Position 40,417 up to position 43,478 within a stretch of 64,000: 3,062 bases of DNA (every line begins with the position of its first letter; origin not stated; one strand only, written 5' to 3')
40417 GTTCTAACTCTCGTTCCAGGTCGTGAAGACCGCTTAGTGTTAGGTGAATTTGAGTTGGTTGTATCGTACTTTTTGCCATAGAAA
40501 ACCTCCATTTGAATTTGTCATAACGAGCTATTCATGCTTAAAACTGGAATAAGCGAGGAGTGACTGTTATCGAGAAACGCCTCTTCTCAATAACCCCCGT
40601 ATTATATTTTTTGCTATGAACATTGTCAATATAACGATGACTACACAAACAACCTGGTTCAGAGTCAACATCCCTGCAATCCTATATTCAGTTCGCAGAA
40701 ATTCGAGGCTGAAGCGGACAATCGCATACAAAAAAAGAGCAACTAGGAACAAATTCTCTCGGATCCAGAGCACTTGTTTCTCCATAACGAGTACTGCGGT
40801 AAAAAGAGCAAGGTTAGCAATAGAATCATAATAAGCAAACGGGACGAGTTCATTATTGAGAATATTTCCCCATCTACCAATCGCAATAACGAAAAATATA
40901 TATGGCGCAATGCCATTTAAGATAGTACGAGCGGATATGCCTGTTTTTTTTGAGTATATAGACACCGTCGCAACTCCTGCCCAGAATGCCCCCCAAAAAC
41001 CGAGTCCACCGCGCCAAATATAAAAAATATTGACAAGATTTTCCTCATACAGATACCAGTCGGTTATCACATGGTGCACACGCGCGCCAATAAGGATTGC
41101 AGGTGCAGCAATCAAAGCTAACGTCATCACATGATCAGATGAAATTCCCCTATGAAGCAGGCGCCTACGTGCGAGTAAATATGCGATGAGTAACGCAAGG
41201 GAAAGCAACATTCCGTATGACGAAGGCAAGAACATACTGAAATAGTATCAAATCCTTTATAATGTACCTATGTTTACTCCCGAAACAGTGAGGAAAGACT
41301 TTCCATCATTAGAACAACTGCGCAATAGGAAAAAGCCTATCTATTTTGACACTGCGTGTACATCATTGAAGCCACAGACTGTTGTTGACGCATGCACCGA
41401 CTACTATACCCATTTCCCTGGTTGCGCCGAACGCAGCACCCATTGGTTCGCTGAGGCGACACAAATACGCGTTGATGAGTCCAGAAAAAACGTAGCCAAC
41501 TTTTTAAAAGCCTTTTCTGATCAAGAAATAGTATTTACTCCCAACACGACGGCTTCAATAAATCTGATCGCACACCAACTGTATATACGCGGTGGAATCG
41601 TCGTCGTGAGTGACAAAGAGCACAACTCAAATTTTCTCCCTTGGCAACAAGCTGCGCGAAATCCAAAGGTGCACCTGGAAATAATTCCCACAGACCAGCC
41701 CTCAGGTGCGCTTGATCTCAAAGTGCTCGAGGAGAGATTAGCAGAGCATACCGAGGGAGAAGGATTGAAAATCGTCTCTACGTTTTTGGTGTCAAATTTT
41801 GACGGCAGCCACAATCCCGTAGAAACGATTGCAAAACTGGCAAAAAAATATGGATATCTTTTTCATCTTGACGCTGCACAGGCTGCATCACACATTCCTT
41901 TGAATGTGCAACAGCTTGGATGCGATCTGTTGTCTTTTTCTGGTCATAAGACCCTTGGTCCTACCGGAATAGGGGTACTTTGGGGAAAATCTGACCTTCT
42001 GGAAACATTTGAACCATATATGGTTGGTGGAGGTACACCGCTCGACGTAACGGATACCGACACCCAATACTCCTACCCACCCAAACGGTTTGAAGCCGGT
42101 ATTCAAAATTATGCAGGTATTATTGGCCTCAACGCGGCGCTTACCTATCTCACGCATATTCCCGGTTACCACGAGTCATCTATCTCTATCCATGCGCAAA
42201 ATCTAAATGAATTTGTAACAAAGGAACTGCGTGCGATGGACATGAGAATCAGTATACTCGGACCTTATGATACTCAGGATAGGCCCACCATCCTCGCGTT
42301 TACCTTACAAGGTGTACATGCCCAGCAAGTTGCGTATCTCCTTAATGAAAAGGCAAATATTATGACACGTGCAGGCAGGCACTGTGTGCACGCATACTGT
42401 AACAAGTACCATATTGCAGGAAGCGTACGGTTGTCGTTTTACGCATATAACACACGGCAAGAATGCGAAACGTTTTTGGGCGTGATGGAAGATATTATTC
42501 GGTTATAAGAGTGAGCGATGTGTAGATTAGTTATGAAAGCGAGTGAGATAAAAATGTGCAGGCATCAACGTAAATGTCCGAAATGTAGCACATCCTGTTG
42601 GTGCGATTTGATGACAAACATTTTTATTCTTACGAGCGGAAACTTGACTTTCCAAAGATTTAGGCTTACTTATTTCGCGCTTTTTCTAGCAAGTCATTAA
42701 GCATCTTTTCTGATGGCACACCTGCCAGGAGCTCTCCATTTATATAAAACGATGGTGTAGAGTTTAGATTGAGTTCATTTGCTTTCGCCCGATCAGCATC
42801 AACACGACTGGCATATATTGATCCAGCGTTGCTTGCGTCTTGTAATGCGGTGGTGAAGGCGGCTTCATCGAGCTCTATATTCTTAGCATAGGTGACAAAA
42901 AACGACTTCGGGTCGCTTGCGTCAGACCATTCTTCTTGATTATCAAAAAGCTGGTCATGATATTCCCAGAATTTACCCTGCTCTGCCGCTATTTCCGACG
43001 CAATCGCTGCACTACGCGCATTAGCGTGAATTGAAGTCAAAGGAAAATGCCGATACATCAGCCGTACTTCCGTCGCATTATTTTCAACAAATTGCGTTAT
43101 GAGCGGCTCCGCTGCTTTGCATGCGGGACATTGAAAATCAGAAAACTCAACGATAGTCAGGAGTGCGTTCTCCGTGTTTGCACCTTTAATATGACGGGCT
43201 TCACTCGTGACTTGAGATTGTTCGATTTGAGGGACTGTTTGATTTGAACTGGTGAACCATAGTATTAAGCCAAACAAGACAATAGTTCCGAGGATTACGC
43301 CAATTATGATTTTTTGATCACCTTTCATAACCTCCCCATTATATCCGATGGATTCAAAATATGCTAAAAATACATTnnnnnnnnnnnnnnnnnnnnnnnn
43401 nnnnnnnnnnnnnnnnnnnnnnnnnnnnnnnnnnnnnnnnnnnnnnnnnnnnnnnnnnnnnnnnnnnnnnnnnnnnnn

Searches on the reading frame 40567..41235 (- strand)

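Call 17: search_protein_families(library=pfam, proteins=[window:40567-41235:-])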
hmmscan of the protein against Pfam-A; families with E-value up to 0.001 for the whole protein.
window:40567-41235:- (222 aa): 1 family
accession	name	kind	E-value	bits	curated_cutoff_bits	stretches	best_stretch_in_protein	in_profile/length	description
PF01790.23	LGT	-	1.5e-33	116.5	24.9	1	6-207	13-237/240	Prolipoprotein diacylglyceryl transferase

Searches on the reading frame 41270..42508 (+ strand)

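Call 17: search_protein_families(library=pfam, proteins=[window:41270-42508:+])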
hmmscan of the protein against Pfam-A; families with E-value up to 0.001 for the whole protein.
window:41270-42508:+ (412 aa): 3 families
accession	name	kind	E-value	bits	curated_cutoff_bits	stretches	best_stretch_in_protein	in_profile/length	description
PF00266.25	Aminotran_5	-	1.5e-103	347.1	21.5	1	24-401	1-370/371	Aminotransferase class-V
PF01212.27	Beta_elim_lyase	-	2.2e-07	30.9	27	1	81-245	44-217/288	Beta-eliminating lyase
PF00282.25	Pyridoxal_deC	-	9.8e-05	21.7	27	1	112-207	149-240/375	Pyridoxal-dependent decarboxylase conserved domain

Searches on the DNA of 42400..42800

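Call 6: search_rna_families(source=window, start=42400, end=42800, threshold=evalue, max_evalue=10, show_alignments=3)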
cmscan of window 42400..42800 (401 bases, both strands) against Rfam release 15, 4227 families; matches with E-value up to 10: 2.
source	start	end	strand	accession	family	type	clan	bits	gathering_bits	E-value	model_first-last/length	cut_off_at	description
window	42600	42681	+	RF00343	snoZ122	Gene; snRNA; snoRNA; CD-box;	-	17.2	38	9.5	1-89/89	no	Small nucleolar RNA Z122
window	42601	42680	+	RF01299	SNORD2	Gene; snRNA; snoRNA; CD-box;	CL00072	14.9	37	6.2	1-69/69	no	Small nucleolar RNA SNORD2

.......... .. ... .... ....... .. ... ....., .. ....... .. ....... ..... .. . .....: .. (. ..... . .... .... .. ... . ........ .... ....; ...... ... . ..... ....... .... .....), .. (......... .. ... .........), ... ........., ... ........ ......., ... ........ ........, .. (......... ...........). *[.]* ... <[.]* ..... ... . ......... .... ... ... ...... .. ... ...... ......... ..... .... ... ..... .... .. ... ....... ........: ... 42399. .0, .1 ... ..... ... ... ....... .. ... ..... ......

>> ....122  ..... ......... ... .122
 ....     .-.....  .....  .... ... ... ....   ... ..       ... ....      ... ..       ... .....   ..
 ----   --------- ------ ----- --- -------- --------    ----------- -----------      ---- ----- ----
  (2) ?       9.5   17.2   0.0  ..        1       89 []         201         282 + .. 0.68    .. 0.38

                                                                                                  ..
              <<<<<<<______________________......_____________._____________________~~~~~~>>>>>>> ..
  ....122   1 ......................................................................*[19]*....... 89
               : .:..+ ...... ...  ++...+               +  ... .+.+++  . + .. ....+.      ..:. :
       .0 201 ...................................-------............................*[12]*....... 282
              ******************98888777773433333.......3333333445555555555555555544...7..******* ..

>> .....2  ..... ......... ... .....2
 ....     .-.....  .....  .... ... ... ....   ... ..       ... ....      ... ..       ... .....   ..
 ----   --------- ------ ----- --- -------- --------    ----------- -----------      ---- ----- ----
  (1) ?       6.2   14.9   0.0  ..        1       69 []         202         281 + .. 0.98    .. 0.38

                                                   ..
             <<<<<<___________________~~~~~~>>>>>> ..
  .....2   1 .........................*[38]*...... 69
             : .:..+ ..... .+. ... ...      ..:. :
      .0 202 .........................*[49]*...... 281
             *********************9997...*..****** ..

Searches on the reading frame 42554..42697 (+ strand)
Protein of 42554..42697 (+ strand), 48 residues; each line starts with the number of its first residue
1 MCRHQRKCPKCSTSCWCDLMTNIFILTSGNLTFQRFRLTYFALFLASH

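Call 30: find_homologous_proteins(query=A2, max_evalue=10)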
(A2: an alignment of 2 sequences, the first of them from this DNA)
Query A2 (2 sequences): no candidate shares three 5-residue words with the query. No homologue found.

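Call 83: search_protein_families(library=pfam, proteins=[window:42554-42697:+], max_evalue=10)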
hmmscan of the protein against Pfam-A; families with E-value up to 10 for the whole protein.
seq(48 aa): 1 family
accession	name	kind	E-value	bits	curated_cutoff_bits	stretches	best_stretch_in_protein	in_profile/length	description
PF05410.19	Peptidase_C31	-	0.082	13.4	25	1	10-39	15-43/105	Porcine arterivirus-type cysteine proteinase alpha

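Call 84: search_protein_families(library=ncbifam, proteins=[window:42554-42697:+], max_evalue=10)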
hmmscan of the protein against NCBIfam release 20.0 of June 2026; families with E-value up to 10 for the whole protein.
seq(48 aa): 0 families

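Call 88: search_protein_representatives(alignment_id=A2)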
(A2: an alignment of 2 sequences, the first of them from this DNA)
Query: 2 sequences, 48 profile positions. Proteins with E-value up to 0.001 (for the whole library): 1; up to 1e-10: 0; up to 1e-30: 0. The best 1 are listed.
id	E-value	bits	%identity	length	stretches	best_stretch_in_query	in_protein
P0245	3.6e-04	36.7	-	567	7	3-30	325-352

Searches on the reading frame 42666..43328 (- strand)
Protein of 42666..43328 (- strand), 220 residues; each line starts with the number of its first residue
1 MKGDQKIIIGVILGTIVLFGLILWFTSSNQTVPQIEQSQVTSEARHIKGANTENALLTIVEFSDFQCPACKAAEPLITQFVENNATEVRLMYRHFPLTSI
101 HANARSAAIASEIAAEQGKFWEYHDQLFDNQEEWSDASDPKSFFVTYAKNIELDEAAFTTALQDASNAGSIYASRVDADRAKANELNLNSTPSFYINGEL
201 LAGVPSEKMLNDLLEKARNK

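Call 17: search_protein_families(library=pfam, proteins=[window:42666-43328:-])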
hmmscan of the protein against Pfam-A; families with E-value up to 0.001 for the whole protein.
window:42666-43328:- (220 aa): 3 families
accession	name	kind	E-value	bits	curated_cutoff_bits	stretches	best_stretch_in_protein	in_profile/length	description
PF13462.12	Thioredoxin_4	-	5.8e-20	72.6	23.2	1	53-215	11-164/165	Thioredoxin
PF01323.26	DSBA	-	1.1e-14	55.1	25.6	1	58-214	1-190/191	DSBA-like thioredoxin domain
PF13192.12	Thioredoxin_3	-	0.00038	20.9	24.8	0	176-214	36-75/76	Thioredoxin domain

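Call 19: find_homologous_proteins(query=window:42666-43328:-)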
Query window:42666-43328:- (220 aa): 6289 proteins with E <= 0.001 among 6609 candidates; the best 120 are listed.
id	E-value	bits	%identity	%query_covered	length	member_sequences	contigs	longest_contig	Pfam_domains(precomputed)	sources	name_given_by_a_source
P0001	4.7e-134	462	95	100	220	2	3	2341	PF01323.27,PF13462.13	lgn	-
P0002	3.1e-128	443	91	100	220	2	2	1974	PF01323.27,PF13462.13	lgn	-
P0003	2.1e-84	300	64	99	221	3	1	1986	PF01323.27,PF13462.13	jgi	-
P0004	3.4e-84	299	63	99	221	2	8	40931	PF01323.27,PF13462.13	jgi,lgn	-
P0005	1.9e-80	287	62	99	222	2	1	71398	PF01323.27,PF13462.13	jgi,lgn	-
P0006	6.3e-68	246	55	98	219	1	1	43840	PF01323.27,PF13462.13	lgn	-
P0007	1.4e-62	229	51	99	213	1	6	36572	PF13098.14,PF01323.27,PF13462.13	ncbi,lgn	-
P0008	1.5e-57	212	49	99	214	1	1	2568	PF13743.13,PF00085.27,PF13098.14,PF01323.27,PF13462.13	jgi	jgi:protein-disulfide isomerase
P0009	4.8e-56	208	48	95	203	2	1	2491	PF01323.27,PF13462.13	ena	-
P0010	1.3e-51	193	39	79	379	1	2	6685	PF00462.31,PF13145.13,PF13743.13,PF13098.14,PF01323.27,PF13462.13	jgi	jgi:protein-disulfide isomerase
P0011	6.2e-50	188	43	72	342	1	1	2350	PF13098.14,PF01323.27,PF13462.13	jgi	-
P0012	6.6e-49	184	44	88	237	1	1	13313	PF01323.27,PF13462.13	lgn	-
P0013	5.2e-47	178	41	66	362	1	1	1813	PF13192.13,PF13743.13,PF13098.14,PF01323.27,PF13462.13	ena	-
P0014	8.2e-47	177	46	87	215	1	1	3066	PF13743.13,PF01323.27,PF13462.13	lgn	-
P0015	1.7e-46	176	45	88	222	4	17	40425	PF01323.27,PF13462.13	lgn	-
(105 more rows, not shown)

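Call 20: find_encoding_contigs(protein=P0001, flank=10000, max_places=4)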
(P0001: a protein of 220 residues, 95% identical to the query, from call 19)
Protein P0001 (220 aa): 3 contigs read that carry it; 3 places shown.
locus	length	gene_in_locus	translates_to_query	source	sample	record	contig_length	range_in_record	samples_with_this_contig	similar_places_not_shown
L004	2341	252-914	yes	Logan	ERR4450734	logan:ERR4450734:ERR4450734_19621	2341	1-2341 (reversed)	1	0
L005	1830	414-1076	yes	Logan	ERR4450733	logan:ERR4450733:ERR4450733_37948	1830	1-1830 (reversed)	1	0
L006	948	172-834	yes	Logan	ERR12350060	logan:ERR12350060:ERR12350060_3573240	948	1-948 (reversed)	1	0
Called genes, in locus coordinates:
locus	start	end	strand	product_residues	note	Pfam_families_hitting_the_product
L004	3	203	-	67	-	?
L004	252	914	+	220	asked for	PF13462:Thioredoxin_4, PF01323:DSBA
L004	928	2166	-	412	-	PF00266:Aminotran_5, PF01212:Beta_elim_lyase, PF00282:Pyridoxal_deC (weak)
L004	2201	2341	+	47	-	?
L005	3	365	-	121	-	?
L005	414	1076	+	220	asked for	PF13462:Thioredoxin_4, PF01323:DSBA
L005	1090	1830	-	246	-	?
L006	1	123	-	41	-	?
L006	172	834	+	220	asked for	PF13462:Thioredoxin_4, PF01323:DSBA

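Call 21: find_encoding_contigs(protein=P0002, flank=10000, max_places=4)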
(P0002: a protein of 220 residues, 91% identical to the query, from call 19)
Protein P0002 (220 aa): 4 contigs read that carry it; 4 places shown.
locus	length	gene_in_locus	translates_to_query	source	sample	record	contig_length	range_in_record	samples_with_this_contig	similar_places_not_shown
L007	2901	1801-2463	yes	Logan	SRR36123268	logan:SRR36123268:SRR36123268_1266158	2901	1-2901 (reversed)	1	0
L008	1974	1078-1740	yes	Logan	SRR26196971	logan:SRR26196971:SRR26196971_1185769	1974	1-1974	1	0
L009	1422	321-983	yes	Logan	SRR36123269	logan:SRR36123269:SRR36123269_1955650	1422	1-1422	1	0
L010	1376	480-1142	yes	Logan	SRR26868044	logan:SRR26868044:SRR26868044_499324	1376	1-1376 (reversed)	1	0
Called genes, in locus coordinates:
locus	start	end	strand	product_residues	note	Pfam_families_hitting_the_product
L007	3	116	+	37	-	?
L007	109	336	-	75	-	PF04014:MazE_antitoxin (faint)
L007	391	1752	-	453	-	PF07992:Pyr_redox_2, PF13738:Pyr_redox_3, PF00070:Pyr_redox, PF02852:Pyr_redox_dim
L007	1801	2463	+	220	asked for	PF13462:Thioredoxin_4, PF01323:DSBA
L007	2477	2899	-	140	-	?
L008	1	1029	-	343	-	?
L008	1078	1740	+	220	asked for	PF13462:Thioredoxin_4, PF01323:DSBA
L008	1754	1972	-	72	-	?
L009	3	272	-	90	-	?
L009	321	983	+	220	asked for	PF13462:Thioredoxin_4, PF01323:DSBA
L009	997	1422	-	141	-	?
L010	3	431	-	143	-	?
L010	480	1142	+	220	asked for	PF13462:Thioredoxin_4, PF01323:DSBA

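Call 22: find_encoding_contigs(protein=P0004, flank=10000, max_places=4)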
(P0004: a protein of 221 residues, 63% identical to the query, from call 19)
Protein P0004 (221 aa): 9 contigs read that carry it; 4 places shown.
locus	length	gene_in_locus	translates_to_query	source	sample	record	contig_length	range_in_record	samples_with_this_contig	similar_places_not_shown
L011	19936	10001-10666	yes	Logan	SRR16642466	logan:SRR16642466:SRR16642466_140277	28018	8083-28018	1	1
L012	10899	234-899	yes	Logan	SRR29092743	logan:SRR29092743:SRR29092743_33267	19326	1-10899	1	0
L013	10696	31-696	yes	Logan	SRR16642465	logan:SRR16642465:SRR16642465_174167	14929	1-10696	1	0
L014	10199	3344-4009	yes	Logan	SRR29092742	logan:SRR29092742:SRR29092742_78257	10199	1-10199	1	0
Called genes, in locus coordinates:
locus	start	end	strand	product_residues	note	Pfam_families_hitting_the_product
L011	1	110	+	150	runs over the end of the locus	PF02502:LacAB_rpiB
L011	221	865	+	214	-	PF00834:Ribul_P_3_epim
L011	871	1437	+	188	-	PF18306:LDcluster4, PF03641:Lysine_decarbox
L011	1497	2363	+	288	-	PF00456:Transketolase_N, PF13292:DXP_synthase_N (faint)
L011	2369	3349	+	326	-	PF02779:Transket_pyr, PF02780:Transketolase_C, PF22613:Transketolase_C_1 (faint)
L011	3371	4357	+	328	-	PF00294:PfkB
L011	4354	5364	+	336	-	PF00389:2-Hacid_dh, PF02826:2-Hacid_dh_C, PF03446:NAD_binding_2 (weak)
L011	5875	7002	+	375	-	PF01490:Aa_trans, PF03222:Trp_Tyr_perm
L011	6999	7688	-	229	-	PF02683:DsbD_TM (weak), PF11139:SfLAP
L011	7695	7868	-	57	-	-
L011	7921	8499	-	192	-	-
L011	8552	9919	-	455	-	PF01134:GIDA (faint), PF07992:Pyr_redox_2, PF13738:Pyr_redox_3 (weak), PF00070:Pyr_redox, PF02852:Pyr_redox_dim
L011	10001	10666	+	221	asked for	PF13462:Thioredoxin_4, PF01323:DSBA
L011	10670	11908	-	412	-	PF00266:Aminotran_5, PF01212:Beta_elim_lyase (weak)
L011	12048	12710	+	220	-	PF01790:LGT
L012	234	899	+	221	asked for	PF13462:Thioredoxin_4, PF01323:DSBA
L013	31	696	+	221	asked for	PF13462:Thioredoxin_4, PF01323:DSBA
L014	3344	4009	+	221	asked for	PF13462:Thioredoxin_4, PF01323:DSBA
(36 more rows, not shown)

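Call 23: find_encoding_contigs(protein=P0005, flank=10000, max_places=3)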
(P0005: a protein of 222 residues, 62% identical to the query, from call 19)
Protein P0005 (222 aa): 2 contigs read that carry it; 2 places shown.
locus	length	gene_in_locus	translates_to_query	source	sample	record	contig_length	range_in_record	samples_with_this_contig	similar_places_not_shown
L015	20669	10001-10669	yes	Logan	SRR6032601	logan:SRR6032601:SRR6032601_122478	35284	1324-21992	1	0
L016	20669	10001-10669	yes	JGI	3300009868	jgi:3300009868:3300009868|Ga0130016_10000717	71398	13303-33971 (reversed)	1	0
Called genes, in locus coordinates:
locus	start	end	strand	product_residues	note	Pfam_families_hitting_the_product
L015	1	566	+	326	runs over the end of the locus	PF02779:Transket_pyr, PF22613:Transketolase_C_1 (weak), PF02780:Transketolase_C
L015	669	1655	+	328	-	PF00294:PfkB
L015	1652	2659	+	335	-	PF00389:2-Hacid_dh, PF02826:2-Hacid_dh_C, PF01262:AlaDh_PNT_C (weak), PF03446:NAD_binding_2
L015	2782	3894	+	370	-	PF01490:Aa_trans, PF03222:Trp_Tyr_perm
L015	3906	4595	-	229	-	PF02683:DsbD_TM (weak), PF11139:SfLAP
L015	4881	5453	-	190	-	-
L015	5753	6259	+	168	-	-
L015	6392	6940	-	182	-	-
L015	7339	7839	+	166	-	PF01661:Macro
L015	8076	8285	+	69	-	-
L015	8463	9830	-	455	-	PF07992:Pyr_redox_2, PF13738:Pyr_redox_3, PF00070:Pyr_redox, PF02852:Pyr_redox_dim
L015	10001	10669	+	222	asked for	PF13462:Thioredoxin_4, PF01323:DSBA (weak)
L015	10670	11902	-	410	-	PF00266:Aminotran_5, PF01212:Beta_elim_lyase (faint)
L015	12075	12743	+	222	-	PF01790:LGT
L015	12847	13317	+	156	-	PF03449:GreA_GreB_N, PF01272:GreA_GreB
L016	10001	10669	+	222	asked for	PF13462:Thioredoxin_4, PF01323:DSBA (weak)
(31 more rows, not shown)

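Call 37: find_encoding_contigs(protein=window:42666-43328:-, flank=3000, max_places=10)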
Protein window:42666-43328:- (220 aa): 2 contigs read that carry it; 1 place shown.
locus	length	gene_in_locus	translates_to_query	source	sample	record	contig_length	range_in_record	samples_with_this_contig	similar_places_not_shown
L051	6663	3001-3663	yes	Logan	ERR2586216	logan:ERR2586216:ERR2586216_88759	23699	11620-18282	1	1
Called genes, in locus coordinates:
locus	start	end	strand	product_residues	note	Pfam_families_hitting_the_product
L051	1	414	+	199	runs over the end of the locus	-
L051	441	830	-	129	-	PF08818:DUF1801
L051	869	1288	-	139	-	-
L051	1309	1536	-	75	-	PF04014:MazE_antitoxin (faint)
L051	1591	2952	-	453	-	PF07992:Pyr_redox_2, PF13450:NAD_binding_8 (faint), PF13738:Pyr_redox_3, PF00070:Pyr_redox, PF02852:Pyr_redox_dim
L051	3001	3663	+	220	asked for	PF13462:Thioredoxin_4, PF01323:DSBA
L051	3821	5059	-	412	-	PF00266:Aminotran_5, PF01212:Beta_elim_lyase (weak)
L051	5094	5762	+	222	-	PF01790:LGT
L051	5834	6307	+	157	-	PF03449:GreA_GreB_N, PF01272:GreA_GreB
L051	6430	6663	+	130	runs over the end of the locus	PF03449:GreA_GreB_N, PF01272:GreA_GreB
